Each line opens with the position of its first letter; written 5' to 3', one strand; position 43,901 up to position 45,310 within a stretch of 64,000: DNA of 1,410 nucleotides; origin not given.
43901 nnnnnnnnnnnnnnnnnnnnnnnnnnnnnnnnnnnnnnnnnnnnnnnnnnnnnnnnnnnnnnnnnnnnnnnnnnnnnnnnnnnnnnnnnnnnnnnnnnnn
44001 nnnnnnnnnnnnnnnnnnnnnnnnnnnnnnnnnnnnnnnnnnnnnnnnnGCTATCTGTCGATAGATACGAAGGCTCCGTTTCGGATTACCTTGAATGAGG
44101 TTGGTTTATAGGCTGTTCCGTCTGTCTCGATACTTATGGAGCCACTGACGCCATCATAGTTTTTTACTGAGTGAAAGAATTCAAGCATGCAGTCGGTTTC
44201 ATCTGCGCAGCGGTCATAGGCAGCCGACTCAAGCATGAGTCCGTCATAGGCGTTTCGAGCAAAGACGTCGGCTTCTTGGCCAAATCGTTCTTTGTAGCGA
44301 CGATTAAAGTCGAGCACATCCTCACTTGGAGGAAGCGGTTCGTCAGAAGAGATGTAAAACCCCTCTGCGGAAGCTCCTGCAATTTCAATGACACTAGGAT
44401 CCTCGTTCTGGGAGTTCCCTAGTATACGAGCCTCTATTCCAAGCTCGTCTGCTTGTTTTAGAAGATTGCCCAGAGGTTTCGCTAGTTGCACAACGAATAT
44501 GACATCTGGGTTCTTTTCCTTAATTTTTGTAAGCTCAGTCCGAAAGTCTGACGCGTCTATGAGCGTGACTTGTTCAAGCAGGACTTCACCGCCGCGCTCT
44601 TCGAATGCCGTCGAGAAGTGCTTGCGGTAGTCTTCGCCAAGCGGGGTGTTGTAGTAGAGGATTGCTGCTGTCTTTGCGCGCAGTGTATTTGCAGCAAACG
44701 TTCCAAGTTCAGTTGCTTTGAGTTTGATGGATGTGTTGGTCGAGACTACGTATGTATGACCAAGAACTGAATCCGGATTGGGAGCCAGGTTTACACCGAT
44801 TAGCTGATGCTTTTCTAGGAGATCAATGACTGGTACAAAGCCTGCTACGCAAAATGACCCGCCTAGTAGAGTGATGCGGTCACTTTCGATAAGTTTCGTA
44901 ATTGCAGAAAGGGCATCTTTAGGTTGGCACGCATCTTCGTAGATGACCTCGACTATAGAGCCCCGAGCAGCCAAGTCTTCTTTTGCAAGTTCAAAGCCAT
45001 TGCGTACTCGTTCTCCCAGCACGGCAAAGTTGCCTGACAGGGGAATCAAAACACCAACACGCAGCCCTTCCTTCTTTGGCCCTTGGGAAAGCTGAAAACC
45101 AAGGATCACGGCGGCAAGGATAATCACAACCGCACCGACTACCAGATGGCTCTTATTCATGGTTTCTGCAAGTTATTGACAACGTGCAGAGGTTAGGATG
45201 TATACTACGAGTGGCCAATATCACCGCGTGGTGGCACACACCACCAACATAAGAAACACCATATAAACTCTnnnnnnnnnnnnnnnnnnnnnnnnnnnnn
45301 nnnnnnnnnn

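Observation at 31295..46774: Six back-to-back cassettes, each a TrmB-like regulator divergent from an anchored LivJ-type SBP, around a single Liv ABC translocator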

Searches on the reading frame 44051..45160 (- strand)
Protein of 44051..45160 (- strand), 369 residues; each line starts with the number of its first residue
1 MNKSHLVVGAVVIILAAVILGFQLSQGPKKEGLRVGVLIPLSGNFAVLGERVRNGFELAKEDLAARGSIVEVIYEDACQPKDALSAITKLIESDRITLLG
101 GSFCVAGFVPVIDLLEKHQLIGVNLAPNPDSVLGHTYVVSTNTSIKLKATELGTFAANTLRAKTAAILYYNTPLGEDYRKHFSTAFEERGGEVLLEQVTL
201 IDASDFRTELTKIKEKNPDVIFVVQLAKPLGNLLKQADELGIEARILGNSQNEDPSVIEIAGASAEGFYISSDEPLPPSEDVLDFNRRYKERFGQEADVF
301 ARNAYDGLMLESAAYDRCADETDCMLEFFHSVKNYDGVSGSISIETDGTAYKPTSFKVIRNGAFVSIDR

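Call 5: search_protein_families(library=pfam, proteins=[window:44051-45160:-], max_evalue=0.001)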
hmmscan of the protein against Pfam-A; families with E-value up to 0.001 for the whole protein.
window:44051-45160:- (369 aa): 4 families
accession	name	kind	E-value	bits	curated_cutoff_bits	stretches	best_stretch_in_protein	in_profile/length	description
PF13458.12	Peripla_BP_6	-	6.2e-45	154.8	31.7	1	33-355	2-334/343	Periplasmic binding protein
PF13433.12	Peripla_BP_5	-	3.5e-08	33.4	27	0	182-346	153-322/363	Periplasmic binding protein domain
PF01094.35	ANF_receptor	-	5.5e-05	22.8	25.4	1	72-244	28-204/353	Receptor family ligand binding region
PF04348.19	LppC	-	0.00013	21.1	28.8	1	34-102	220-286/563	LppC putative lipoprotein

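Call 9: search_protein_families(library=ncbifam, proteins=[window:44051-45160:-], max_evalue=0.01)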
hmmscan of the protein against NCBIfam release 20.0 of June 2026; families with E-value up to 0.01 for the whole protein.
window:44051-45160:- (369 aa): 4 families
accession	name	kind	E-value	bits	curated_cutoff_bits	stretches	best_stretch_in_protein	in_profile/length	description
NF011933.0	PRK15404.1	subfamily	1.9e-24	86.4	477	1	16-348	10-348/370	high-affinity branched-chain amino acid ABC transporter substrate-binding protein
TIGR03407.1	urea_ABC_UrtA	exception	0.00017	20.6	492.75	0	34-117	2-90/361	urea ABC transporter substrate-binding protein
TIGR03669.1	urea_ABC_arch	equivalog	0.0002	20.5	494.8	0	186-244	157-215/375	urea ABC transporter substrate-binding protein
NF001752.0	PRK00481.1-1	equivalog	0.0056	16.2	221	1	72-126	162-216/242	NAD-dependent protein deacylase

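Call 38: search_solved_structures(query=window:44051-45160:-, max_evalue=1e-8)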
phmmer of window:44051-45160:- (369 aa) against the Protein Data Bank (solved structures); distinct sequences matched with E-value up to 1e-8: 18.
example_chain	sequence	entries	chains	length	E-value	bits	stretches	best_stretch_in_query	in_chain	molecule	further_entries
3td9_A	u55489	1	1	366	5.3e-26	94.6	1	32-363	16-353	Branched chain amino acid ABC transporter, periplasmic amino acid-binding protein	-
4ey3_A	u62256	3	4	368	7.2e-20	74.5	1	32-345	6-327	Twin-arginine translocation pathway signal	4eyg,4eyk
4gnr_A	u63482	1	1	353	3.1e-18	69.1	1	31-363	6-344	ABC transporter substrate-binding protein-branched chain amino acid transport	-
4n0q_A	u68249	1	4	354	2.1e-17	66.4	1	33-357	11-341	Leu/Ile/Val-binding protein homolog 3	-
1usg_A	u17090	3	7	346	2.2e-17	66.3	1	33-273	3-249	LEUCINE-SPECIFIC BINDING PROTEIN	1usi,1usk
1z15_A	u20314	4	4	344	2.3e-17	66.3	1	32-321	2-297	Leu/Ile/Val-binding protein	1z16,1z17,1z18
2liv_A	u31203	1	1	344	6.1e-17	64.9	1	32-321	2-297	LEUCINE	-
2lbp_A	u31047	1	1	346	1.3e-16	63.7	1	33-273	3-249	LEUCINE-BINDING PROTEIN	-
8z0g_A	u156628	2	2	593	3.6e-14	55.7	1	48-320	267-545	Leu/Ile/Val-binding protein,Leu/Ile/Val-binding protein,mNeonGreen | NeIle,Leu/Ile/Val-binding protein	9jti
4obb_A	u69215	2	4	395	1.6e-11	47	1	30-309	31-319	Amino acid/amide ABC transporter substrate-binding protein, HAAT family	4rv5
3ip5_A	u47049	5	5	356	1.8e-11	46.9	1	36-278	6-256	ABC transporter, substrate binding protein (Amino acid)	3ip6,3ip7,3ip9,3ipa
4nqr_A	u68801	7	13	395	2.4e-11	46.4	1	30-308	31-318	Amino acid/amide ABC transporter substrate-binding protein, HAAT family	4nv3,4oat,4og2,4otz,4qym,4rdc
4zpj_A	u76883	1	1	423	3.1e-11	46.1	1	29-268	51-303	Extracellular ligand-binding receptor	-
3hut_A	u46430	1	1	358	8.2e-11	44.7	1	33-369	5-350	putative branched-chain amino acid ABC transporter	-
3ipc_A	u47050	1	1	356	1.8e-10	43.6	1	36-278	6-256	ABC transporter, substrate binding protein (Amino acid)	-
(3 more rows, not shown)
